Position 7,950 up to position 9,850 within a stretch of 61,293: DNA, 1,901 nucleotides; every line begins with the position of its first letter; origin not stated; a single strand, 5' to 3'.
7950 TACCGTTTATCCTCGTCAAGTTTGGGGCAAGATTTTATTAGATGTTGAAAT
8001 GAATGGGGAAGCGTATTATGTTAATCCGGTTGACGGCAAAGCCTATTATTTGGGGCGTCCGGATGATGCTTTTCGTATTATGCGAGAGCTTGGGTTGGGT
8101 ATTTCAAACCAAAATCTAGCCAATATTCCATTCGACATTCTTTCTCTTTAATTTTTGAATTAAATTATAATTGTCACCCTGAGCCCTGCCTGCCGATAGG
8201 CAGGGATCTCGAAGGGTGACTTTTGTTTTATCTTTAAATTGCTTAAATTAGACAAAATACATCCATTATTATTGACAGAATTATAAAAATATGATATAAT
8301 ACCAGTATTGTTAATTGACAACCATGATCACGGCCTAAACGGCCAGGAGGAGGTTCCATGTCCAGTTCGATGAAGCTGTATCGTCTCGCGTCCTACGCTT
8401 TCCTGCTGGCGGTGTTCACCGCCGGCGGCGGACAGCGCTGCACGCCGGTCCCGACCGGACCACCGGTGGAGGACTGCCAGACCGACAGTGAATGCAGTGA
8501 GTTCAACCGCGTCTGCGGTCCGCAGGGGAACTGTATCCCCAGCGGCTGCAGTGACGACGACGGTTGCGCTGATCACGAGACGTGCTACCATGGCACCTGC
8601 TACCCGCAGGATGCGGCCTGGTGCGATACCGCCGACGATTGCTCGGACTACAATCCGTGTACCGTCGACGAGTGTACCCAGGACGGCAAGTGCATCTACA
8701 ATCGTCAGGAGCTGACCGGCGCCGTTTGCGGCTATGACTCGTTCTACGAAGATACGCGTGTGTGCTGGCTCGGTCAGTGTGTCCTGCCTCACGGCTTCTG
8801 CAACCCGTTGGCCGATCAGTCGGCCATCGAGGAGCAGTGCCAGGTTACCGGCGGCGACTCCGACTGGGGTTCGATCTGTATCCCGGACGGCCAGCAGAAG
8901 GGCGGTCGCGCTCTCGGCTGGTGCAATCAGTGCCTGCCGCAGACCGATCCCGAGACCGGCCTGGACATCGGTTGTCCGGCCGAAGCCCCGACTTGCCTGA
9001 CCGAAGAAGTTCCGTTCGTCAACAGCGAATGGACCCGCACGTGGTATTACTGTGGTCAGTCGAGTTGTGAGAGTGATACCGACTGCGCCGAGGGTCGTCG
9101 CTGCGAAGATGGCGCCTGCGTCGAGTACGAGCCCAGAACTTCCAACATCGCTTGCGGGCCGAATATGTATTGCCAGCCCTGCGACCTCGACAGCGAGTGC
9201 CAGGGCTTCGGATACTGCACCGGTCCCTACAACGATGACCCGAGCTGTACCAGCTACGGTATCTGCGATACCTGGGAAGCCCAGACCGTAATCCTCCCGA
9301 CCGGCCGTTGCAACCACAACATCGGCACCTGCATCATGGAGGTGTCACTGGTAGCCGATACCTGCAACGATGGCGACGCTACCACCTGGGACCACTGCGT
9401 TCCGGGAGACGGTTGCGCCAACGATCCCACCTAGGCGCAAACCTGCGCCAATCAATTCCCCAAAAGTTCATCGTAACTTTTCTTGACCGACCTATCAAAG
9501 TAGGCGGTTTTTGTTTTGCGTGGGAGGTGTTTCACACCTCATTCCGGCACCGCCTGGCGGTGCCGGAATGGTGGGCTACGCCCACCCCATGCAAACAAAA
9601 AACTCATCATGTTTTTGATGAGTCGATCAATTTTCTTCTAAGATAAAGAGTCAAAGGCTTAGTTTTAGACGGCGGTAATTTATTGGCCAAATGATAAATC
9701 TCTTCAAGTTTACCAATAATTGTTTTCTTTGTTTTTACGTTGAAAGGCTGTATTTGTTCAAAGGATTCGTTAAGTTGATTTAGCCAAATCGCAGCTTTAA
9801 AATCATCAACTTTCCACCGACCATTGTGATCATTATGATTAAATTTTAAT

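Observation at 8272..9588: Compositionally foreign Cys-rich secreted protein gene behind a perfect host-type promoter and bracketed by hairpin repeats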

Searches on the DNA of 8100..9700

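Call 60: search_rna_families(source=window, start=8100, end=9700, threshold=evalue, max_evalue=1)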
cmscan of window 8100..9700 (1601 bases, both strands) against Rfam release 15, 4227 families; matches with E-value up to 1: 3.
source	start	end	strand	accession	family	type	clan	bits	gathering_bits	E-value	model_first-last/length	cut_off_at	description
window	9509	9600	-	RF00510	Tombus_IRE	Cis-reg;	-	20.8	45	0.44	1-94/94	no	Tombusvirus internal replication element (IRE)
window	8397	8447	-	RF03006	M23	Gene; sRNA;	-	20.8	41.2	0.49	1-53/53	no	M23 RNA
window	9198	9403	-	RF01390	isrG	Gene; sRNA;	-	13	100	0.87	27-251/279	no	isrG Hfq binding RNA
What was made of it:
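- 9519..9592 (+): 74-nt GC-rich three-hairpin junction between two convergent terminators. Unexplained, and not a conserved part of the cassette. No Rfam family above chance (call 60).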
